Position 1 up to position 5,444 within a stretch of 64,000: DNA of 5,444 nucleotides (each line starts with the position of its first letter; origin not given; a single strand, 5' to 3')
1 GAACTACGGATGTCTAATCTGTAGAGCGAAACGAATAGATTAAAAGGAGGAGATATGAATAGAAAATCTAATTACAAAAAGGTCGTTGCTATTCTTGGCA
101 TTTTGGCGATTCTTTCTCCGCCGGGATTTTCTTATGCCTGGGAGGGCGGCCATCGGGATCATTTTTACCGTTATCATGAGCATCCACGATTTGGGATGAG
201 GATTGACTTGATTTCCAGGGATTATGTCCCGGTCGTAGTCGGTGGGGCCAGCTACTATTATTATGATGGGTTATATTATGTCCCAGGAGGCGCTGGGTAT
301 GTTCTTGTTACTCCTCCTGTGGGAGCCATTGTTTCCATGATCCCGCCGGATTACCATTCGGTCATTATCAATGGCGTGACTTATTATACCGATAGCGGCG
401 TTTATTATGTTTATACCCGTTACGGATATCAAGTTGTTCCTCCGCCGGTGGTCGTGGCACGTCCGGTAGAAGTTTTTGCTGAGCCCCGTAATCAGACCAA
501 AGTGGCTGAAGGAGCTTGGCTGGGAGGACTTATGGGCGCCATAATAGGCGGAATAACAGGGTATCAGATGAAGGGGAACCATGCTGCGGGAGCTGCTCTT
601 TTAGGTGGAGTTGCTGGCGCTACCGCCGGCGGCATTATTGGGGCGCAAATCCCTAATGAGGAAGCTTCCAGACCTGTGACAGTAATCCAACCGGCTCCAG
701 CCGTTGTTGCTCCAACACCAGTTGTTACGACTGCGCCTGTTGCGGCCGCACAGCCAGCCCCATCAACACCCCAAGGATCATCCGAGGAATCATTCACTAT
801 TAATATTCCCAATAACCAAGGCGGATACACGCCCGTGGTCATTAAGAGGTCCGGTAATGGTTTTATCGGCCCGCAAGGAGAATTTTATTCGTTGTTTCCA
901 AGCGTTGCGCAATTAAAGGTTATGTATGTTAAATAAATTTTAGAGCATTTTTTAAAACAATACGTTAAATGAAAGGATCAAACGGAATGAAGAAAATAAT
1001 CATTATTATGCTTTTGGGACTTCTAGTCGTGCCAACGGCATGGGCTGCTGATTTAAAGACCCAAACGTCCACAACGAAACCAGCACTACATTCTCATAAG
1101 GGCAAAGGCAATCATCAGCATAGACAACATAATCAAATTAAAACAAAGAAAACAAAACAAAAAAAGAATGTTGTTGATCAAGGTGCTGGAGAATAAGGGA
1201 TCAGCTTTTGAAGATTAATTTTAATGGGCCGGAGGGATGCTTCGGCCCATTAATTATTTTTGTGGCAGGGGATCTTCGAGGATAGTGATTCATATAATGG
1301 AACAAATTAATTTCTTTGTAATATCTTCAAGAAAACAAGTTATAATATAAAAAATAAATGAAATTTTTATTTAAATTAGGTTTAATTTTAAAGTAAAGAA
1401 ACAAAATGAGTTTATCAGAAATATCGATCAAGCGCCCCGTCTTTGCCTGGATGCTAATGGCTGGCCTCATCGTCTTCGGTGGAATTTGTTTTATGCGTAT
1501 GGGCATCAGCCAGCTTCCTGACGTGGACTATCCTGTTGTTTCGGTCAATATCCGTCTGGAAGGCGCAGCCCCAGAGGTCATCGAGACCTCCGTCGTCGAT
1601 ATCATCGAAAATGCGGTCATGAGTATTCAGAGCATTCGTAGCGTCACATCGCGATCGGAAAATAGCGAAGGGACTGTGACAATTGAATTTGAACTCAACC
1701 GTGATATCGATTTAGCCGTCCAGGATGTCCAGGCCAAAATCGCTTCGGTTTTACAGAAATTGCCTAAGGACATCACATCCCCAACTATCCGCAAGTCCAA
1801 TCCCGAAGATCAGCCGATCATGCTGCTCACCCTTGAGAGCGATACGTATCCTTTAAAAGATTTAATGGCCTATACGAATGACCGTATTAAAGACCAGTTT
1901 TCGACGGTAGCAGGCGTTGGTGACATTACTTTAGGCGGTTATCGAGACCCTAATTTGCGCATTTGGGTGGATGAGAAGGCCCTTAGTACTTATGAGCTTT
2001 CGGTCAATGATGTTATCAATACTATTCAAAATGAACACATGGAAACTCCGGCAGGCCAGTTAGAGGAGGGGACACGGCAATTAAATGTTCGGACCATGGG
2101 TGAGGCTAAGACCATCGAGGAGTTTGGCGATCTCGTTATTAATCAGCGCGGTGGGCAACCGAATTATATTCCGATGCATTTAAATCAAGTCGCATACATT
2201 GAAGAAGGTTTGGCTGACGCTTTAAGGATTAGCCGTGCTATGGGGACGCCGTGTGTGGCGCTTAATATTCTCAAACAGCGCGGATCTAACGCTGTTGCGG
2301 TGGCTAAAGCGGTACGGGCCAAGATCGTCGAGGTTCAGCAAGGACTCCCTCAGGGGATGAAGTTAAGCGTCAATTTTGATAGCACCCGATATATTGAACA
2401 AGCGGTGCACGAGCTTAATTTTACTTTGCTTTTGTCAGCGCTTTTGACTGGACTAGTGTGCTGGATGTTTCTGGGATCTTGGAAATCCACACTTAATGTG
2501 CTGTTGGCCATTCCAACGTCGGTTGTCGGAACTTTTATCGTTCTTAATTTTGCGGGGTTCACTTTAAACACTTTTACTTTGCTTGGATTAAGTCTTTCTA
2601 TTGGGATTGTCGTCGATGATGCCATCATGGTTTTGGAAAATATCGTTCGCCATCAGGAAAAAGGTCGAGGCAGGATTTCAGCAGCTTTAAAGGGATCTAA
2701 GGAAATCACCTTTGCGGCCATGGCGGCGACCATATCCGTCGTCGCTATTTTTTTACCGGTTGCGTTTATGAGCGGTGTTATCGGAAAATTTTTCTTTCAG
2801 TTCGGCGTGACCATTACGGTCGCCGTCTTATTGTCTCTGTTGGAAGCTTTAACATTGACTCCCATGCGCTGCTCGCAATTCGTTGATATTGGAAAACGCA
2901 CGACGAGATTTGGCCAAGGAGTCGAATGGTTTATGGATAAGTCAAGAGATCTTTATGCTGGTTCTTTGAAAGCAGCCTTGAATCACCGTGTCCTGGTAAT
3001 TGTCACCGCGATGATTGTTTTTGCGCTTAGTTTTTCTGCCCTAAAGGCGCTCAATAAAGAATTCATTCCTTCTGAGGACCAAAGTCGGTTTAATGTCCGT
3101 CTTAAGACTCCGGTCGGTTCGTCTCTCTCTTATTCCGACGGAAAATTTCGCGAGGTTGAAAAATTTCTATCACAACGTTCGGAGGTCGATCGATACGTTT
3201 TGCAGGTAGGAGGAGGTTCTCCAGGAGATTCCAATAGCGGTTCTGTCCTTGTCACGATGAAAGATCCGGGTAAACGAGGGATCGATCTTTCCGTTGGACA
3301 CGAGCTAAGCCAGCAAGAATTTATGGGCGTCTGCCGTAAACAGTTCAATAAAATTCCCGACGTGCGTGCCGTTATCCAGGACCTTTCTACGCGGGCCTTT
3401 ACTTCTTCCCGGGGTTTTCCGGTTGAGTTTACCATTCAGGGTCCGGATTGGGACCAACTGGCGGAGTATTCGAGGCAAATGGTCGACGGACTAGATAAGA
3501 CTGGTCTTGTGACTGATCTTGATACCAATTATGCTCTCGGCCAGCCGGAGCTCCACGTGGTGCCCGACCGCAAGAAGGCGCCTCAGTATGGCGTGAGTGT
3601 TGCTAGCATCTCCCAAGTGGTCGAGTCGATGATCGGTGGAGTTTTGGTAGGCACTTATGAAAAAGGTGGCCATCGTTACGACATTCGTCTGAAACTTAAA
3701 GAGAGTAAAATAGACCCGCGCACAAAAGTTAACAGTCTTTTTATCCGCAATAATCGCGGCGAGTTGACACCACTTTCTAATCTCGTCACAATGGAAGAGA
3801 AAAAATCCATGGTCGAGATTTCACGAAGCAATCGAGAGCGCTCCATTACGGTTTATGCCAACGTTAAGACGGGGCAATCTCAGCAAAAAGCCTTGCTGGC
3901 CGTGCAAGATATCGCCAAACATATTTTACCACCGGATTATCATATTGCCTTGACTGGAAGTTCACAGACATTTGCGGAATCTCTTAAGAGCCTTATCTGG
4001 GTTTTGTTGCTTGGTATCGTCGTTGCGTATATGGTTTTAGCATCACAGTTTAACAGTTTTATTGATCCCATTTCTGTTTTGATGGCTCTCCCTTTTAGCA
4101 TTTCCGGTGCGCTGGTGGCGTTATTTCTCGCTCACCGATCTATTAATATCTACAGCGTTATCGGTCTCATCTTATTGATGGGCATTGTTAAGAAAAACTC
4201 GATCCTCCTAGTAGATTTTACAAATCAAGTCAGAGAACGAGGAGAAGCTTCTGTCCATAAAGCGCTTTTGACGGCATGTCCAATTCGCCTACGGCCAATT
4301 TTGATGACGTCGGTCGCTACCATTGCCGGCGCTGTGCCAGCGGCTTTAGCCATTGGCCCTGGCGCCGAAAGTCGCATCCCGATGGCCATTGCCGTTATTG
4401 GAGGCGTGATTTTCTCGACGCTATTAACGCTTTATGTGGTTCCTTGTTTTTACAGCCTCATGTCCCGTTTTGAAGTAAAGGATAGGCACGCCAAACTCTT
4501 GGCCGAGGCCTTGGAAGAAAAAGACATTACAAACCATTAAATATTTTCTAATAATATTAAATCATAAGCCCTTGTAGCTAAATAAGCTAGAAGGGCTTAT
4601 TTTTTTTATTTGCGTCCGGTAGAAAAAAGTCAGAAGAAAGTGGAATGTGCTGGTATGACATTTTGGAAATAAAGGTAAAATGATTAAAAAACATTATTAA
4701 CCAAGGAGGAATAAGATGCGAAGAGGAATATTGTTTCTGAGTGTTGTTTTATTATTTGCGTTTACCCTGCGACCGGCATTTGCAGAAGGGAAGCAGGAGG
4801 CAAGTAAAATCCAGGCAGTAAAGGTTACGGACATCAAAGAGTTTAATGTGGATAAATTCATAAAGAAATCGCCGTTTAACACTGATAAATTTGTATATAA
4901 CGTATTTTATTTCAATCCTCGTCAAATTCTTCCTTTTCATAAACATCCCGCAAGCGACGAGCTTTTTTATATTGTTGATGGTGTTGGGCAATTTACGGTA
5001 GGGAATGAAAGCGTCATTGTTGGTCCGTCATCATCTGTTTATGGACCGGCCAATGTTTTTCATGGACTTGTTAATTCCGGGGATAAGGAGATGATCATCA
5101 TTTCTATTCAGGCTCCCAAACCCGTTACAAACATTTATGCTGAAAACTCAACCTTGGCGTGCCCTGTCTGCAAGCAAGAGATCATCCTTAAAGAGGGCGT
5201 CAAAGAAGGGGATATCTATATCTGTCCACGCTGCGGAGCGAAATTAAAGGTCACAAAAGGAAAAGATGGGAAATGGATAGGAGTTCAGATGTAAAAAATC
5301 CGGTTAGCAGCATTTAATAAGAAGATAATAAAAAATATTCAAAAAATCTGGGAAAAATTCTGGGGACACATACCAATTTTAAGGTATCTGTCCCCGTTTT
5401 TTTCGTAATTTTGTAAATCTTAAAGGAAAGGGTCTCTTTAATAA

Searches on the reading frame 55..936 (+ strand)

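Call 52: search_protein_families(library=pfam, proteins=[window:55-936:+], max_evalue=0.00001)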
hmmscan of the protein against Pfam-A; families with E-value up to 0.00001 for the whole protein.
window:55-936:+ (293 aa): 2 families
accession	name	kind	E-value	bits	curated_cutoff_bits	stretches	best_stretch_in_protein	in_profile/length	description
PF20125.4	DUF6515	-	1.4e-18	67.9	24.9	1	37-132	38-133/179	Family of unknown function (DUF6515)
PF13488.11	Gly-zipper_Omp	-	1.6e-06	28.4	25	1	153-202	2-45/46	Glycine zipper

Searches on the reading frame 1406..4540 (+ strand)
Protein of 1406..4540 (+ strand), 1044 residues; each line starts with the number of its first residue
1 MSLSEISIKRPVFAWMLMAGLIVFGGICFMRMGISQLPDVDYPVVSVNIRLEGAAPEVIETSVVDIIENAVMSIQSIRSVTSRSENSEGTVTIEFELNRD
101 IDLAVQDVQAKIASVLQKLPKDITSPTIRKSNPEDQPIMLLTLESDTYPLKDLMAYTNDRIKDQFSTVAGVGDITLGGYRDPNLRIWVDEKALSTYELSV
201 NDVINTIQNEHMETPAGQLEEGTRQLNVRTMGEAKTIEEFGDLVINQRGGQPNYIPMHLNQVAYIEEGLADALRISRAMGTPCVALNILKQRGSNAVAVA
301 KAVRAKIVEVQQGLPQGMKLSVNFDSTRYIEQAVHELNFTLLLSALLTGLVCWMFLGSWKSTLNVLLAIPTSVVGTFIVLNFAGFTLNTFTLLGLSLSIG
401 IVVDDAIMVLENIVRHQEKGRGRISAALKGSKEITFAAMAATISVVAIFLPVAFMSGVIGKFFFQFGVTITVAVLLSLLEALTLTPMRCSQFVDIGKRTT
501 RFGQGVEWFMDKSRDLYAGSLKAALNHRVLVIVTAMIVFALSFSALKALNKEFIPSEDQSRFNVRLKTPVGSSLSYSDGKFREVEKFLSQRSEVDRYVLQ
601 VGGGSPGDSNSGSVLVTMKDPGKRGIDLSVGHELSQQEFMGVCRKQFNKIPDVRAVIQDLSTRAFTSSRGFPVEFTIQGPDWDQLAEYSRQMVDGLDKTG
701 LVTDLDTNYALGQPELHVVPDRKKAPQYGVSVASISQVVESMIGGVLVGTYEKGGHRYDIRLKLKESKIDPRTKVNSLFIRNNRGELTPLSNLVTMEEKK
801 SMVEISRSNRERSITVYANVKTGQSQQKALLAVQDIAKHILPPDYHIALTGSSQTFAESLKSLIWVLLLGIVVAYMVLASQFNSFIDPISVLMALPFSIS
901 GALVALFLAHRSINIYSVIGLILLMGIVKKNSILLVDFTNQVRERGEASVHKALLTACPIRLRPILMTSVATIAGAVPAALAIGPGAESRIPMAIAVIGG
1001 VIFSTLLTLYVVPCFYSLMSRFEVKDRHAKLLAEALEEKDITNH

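Call 52: search_protein_families(library=pfam, proteins=[window:1406-4540:+], max_evalue=0.00001)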
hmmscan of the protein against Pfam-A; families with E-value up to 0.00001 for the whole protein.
window:1406-4540:+ (1044 aa): 2 families
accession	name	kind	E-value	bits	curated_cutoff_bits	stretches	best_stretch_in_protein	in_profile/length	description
PF00873.25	ACR_tran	-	2.1e-279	930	28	1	4-1019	2-1020/1021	AcrB/AcrD/AcrF family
PF03176.21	MMPL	-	4.7e-07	29.5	20.5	1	802-1025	76-308/333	MMPL family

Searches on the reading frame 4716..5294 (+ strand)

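Call 52: search_protein_families(library=pfam, proteins=[window:4716-5294:+], max_evalue=0.00001)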
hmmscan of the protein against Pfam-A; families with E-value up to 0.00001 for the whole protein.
window:4716-5294:+ (192 aa): 2 families
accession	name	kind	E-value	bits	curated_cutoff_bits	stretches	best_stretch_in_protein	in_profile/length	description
PF07883.17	Cupin_2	-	1.1e-15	57.6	27.2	1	64-131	3-69/70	Cupin domain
PF21344.3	Zn_ribbon_LysW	-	2.8e-08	33.7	27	1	148-181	2-35/46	Alpha-aminoadipate carrier protein LysW-like, globular domain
